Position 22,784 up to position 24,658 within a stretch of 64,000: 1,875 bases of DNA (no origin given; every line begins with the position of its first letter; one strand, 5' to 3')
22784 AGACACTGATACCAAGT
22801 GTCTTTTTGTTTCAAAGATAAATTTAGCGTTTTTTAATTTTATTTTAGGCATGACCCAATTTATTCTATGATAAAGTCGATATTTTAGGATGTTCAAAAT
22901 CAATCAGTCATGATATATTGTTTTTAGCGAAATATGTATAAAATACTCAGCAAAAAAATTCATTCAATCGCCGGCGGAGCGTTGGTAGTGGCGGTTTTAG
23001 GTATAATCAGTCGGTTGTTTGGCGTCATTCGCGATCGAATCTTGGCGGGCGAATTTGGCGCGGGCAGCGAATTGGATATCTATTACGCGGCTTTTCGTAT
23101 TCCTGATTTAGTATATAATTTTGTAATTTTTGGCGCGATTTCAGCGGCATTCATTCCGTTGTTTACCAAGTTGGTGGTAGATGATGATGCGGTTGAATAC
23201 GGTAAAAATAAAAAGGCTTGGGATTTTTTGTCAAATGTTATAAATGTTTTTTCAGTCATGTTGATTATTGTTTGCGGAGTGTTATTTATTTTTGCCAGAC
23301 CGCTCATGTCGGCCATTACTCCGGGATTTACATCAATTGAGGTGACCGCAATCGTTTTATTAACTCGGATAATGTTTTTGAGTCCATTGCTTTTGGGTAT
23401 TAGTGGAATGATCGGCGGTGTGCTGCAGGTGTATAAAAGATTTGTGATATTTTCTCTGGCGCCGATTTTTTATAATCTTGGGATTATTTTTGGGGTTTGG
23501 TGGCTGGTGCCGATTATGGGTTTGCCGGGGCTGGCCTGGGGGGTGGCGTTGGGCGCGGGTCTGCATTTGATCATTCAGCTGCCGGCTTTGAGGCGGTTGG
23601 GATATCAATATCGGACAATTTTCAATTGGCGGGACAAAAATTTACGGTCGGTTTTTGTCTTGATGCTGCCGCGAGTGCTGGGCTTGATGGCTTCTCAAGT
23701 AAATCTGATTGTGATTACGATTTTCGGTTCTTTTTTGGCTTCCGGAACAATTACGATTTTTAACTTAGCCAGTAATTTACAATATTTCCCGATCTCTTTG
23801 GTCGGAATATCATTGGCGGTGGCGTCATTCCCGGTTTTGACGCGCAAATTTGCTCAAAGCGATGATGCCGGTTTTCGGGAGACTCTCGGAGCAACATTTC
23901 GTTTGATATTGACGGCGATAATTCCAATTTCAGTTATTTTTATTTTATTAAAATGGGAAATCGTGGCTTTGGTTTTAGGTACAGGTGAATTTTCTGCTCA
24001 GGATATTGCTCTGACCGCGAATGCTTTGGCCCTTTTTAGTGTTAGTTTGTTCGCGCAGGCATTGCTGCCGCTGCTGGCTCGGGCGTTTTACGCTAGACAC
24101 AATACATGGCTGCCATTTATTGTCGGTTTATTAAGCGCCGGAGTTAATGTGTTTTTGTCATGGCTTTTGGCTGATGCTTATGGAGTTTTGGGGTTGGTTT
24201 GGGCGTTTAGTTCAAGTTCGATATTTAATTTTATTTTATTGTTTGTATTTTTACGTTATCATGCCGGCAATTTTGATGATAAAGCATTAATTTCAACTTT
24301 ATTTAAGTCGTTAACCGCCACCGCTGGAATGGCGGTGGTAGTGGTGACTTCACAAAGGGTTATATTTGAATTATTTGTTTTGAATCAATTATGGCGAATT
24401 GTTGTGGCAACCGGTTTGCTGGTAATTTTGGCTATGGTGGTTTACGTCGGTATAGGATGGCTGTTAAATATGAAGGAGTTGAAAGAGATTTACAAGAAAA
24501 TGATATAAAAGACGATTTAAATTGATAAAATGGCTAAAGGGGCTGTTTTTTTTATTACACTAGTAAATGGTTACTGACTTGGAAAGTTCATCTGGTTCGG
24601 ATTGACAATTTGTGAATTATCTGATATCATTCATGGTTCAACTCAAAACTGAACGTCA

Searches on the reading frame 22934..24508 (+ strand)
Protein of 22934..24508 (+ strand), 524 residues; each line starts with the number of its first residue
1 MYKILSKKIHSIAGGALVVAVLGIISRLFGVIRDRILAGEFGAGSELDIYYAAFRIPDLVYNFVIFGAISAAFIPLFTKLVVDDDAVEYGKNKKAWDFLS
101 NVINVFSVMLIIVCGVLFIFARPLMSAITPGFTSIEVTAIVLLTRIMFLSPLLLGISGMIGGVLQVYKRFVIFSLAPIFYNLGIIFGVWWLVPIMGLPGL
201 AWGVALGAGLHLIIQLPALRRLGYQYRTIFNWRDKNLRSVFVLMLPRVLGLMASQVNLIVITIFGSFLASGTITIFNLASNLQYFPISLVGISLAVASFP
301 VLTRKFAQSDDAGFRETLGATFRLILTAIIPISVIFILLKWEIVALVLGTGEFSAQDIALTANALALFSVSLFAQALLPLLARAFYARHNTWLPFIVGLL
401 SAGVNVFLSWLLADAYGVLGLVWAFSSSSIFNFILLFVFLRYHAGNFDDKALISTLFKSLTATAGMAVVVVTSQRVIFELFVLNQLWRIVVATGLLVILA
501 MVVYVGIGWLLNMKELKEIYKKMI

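Call 75: search_protein_families(library=pfam, proteins=[window:22934-24508:+], max_evalue=0.00001)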
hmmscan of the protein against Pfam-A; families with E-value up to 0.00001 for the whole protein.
window:22934-24508:+ (524 aa): 1 family
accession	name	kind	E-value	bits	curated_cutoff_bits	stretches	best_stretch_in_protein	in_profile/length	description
PF03023.19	MurJ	-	1.6e-86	291.2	27.4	1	39-490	3-449/451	Lipid II flippase MurJ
